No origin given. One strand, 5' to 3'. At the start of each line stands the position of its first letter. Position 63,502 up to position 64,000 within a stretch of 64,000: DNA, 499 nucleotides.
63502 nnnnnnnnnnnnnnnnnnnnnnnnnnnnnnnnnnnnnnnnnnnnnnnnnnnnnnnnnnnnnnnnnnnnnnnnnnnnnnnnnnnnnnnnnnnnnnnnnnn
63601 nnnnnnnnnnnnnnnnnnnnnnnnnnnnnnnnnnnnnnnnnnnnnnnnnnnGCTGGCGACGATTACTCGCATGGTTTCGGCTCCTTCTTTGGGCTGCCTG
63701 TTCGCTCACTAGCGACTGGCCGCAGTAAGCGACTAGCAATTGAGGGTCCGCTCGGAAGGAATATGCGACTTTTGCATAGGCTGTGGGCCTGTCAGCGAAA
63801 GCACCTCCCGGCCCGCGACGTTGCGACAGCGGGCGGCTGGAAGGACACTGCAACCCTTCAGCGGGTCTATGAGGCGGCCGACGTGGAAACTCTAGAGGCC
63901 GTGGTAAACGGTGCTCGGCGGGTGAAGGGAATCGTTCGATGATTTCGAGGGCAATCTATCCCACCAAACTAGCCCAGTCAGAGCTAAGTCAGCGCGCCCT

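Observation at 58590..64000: Low-GC integrative element at a tRNA 3' end, in an advanced state of decay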

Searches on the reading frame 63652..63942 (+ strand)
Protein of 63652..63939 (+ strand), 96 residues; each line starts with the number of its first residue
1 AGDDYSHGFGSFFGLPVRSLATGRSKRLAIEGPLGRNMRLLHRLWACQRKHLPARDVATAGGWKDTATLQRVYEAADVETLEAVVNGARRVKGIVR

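Call 27: search_protein_families(library=pfam, proteins=[window:63652-63939:+], max_evalue=10)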
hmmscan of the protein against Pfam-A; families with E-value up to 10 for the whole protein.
seq(96 aa): 0 families

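Call 28: search_protein_families(library=ncbifam, proteins=[window:63652-63939:+], max_evalue=10)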
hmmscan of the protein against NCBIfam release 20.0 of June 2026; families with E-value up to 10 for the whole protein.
seq(96 aa): 0 families

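Call 44: search_protein_representatives(protein=window:63673-63942:+)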
Query: 89 residues. Proteins with E-value up to 0.001 (for the whole library): 737; up to 1e-10: 13; up to 1e-30: 0. The best 150 are listed.
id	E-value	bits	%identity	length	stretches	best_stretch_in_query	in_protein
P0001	1.8e-19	85.7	72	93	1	33-89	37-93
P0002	3.0e-19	85.0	55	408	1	7-88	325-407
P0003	4.8e-18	81.2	54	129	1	7-89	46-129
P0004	8.8e-18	80.4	73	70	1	35-89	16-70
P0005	3.2e-14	69.0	55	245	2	36-81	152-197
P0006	5.1e-13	65.2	50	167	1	22-85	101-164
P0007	8.0e-13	64.5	51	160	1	19-88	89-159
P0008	6.2e-12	61.7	52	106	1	23-86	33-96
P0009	1.5e-11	60.4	51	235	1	20-84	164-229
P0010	2.1e-11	60.0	49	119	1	16-85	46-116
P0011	2.3e-11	59.9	60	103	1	25-76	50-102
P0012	2.3e-11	59.9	54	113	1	11-82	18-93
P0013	1.0e-10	57.8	53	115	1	18-79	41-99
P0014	1.1e-10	57.6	55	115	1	33-85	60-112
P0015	1.7e-10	57.1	48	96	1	22-79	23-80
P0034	2.6e-09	53.3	44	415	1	15-85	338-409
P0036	2.8e-09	53.2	48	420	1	20-80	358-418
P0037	2.9e-09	53.2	50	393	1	19-79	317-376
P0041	3.1e-09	53.0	50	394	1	25-82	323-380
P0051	5.9e-09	52.2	57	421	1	32-84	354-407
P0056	6.7e-09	52.0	62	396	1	32-78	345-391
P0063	9.7e-09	51.5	63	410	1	35-80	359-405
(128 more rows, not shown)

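Call 45: search_protein_families(library=pfam, proteins=[P0002, P0034, P0036, P0037, P0041, P0051, P0056, P0063, P0003, P0001], max_evalue=0.001)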
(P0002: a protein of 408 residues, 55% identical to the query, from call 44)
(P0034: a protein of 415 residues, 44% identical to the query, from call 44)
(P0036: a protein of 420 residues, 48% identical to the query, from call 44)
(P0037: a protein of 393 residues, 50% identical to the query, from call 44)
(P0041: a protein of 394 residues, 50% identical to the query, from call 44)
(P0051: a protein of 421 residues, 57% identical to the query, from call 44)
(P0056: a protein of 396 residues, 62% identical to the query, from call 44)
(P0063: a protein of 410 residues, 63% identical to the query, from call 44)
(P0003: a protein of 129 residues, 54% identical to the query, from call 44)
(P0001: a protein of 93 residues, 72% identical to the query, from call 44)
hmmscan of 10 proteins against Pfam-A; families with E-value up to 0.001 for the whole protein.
P0002 (408 aa): 1 family
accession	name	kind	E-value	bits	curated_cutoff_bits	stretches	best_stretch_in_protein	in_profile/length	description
PF00589.27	Phage_integrase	-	2.5e-10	40.8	27.1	1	239-390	26-170/172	Phage integrase family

P0034 (415 aa): 1 family
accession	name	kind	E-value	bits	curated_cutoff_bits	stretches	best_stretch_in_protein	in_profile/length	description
PF00589.27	Phage_integrase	-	1.4e-05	25.4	27.1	1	242-395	27-170/172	Phage integrase family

P0036 (420 aa): 1 family
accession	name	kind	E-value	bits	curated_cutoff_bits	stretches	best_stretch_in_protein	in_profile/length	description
PF00589.27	Phage_integrase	-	1.5e-10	41.6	27.1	1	247-408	16-169/172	Phage integrase family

P0037 (393 aa): 1 family
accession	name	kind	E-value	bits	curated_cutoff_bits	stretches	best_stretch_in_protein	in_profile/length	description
PF00589.27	Phage_integrase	-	3e-11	43.8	27.1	1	201-368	3-170/172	Phage integrase family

P0041 (394 aa): 2 families
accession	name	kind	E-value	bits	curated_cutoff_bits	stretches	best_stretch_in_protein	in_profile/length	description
PF00589.27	Phage_integrase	-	2.2e-10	41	27.1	1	197-366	2-167/172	Phage integrase family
PF12840.13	HTH_20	-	1.4e-05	25.4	27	1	37-61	26-50/51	Helix-turn-helix domain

P0051 (421 aa): 1 family
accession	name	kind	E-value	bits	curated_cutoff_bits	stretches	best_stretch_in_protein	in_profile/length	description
PF00589.27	Phage_integrase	-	2e-10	41.2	27.1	1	239-390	24-166/172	Phage integrase family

P0056 (396 aa): 1 family
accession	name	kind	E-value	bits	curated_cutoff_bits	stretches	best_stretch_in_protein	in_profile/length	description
PF00589.27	Phage_integrase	-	7.3e-12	45.8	27.1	1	230-384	27-170/172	Phage integrase family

P0063 (410 aa): 1 family
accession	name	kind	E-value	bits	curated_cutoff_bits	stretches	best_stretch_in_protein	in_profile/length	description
PF00589.27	Phage_integrase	-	5.1e-08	33.3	27.1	1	217-394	4-169/172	Phage integrase family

P0003 (129 aa): 0 families

P0001 (93 aa): 0 families

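Call 47: find_encoding_contigs(protein=P0002, flank=10000, max_places=6)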
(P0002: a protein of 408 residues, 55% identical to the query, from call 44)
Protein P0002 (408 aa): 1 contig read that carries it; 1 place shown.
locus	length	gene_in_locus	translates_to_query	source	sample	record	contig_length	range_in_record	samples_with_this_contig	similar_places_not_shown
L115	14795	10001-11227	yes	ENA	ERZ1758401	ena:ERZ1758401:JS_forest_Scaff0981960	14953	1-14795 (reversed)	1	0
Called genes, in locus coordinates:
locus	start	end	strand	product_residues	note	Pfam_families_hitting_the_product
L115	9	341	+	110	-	-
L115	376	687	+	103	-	-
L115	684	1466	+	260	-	-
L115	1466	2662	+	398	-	-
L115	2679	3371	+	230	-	-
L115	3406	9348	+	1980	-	PF18763:ddrB-ParB, PF18857:LPD38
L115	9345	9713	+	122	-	-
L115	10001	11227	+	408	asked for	PF00589:Phage_integrase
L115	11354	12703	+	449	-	PF04892:VanZ-LLP1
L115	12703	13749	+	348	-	PF08240:ADH_N, PF16912:Glu_dehyd_C, PF00107:ADH_zinc_N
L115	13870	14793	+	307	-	PF13793:Pribosyltran_N, PF00156:Pribosyltran, PF14572:Pribosyl_synth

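Call 50: find_encoding_contigs(protein=P0001, flank=10000, max_places=5)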
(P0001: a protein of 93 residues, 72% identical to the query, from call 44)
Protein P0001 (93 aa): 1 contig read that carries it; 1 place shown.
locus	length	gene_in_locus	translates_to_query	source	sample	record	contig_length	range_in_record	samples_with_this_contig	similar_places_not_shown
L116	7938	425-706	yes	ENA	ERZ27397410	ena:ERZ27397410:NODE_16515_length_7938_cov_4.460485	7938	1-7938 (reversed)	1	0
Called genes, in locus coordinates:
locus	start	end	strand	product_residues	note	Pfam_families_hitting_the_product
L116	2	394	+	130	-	?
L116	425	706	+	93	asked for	-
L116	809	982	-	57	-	PF13540:RCC1_2 (weak)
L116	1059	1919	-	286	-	PF00288:GHMP_kinases_N, PF08544:GHMP_kinases_C (weak)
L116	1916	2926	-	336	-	PF03706:LPG_synthase_TM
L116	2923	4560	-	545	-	PF01627:Hpt (faint)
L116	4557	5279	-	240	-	PF03740:PdxJ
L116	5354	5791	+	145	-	-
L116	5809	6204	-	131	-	PF00903:Glyoxalase, PF13468:Glyoxalase_3, PF13669:Glyoxalase_4, PF18029:Glyoxalase_6 (faint)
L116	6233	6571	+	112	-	PF00085:Thioredoxin, PF14595:Thioredoxin_9 (weak), PF13098:Thioredoxin_2, PF13905:Thioredoxin_8 (faint)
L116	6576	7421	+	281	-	PF00590:TP_methylase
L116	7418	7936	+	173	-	?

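Call 51: find_encoding_contigs(protein=P0004, flank=10000, max_places=5)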
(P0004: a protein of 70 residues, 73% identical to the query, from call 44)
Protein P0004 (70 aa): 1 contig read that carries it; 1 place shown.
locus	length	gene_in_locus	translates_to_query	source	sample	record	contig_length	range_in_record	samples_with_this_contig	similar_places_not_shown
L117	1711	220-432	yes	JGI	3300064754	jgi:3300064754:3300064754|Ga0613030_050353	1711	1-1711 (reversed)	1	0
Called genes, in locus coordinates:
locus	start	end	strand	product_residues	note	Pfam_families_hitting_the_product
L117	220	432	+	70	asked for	-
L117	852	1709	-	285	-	?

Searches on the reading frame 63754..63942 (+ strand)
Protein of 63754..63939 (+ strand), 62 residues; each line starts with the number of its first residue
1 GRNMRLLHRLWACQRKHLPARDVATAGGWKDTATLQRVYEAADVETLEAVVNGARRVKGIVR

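Call 8: search_protein_families(library=pfam, proteins=[window:63763-63942:+], max_evalue=0.01)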
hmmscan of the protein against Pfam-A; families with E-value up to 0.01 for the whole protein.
window:63763-63942:+ (59 aa): 0 families

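Call 16: find_encoding_contigs(protein=window:63763-63942:+, flank=10000, max_places=6)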
Protein window:63763-63942:+ (59 aa): 1 contig read that carries it; 1 place shown.
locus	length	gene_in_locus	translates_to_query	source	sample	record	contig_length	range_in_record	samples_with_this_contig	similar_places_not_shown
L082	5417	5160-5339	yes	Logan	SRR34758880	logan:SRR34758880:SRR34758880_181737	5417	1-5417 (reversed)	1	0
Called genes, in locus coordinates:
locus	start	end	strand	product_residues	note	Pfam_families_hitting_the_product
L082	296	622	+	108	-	-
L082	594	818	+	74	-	-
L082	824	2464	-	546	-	PF01555:N6_N4_Mtase, PF04471:Mrr_cat (weak), PF22722:NA-iREase1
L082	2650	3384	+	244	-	-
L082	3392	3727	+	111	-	-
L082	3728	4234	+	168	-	-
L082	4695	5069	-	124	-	-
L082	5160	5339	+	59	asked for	-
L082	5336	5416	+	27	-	?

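Call 18: search_protein_families(library=phrogs, proteins=[window:63763-63942:+], max_evalue=0.1)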
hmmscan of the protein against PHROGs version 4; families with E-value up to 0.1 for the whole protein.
window:63763-63942:+ (59 aa): 0 families

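Call 36: find_homologous_proteins(query=window:63763-63942:+, max_evalue=0.001)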
Query window:63763-63942:+: 2 candidates shared short words with the query, none scored E <= 0.001.

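Call 37: search_dna_similar(query=window:63754-63939:+, collection=phages, mode=protein, max_evalue=1, max_rows=15)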
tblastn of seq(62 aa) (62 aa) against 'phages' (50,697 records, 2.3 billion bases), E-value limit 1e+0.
No match.

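Call 38: search_solved_structures(query=window:63754-63939:+, max_evalue=10, show_alignments=2)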
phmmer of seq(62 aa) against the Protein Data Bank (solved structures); distinct sequences matched with E-value up to 10: 3.
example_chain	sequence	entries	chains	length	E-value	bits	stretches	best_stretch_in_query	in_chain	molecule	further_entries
8gko_A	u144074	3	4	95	1.1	13.2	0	18-48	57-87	Alkaline protease 1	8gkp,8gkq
8u45_A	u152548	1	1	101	1.2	13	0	18-48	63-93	Alkaline protease 1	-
4xyb_A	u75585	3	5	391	1.4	12.8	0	10-42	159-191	Formate dehydrogenase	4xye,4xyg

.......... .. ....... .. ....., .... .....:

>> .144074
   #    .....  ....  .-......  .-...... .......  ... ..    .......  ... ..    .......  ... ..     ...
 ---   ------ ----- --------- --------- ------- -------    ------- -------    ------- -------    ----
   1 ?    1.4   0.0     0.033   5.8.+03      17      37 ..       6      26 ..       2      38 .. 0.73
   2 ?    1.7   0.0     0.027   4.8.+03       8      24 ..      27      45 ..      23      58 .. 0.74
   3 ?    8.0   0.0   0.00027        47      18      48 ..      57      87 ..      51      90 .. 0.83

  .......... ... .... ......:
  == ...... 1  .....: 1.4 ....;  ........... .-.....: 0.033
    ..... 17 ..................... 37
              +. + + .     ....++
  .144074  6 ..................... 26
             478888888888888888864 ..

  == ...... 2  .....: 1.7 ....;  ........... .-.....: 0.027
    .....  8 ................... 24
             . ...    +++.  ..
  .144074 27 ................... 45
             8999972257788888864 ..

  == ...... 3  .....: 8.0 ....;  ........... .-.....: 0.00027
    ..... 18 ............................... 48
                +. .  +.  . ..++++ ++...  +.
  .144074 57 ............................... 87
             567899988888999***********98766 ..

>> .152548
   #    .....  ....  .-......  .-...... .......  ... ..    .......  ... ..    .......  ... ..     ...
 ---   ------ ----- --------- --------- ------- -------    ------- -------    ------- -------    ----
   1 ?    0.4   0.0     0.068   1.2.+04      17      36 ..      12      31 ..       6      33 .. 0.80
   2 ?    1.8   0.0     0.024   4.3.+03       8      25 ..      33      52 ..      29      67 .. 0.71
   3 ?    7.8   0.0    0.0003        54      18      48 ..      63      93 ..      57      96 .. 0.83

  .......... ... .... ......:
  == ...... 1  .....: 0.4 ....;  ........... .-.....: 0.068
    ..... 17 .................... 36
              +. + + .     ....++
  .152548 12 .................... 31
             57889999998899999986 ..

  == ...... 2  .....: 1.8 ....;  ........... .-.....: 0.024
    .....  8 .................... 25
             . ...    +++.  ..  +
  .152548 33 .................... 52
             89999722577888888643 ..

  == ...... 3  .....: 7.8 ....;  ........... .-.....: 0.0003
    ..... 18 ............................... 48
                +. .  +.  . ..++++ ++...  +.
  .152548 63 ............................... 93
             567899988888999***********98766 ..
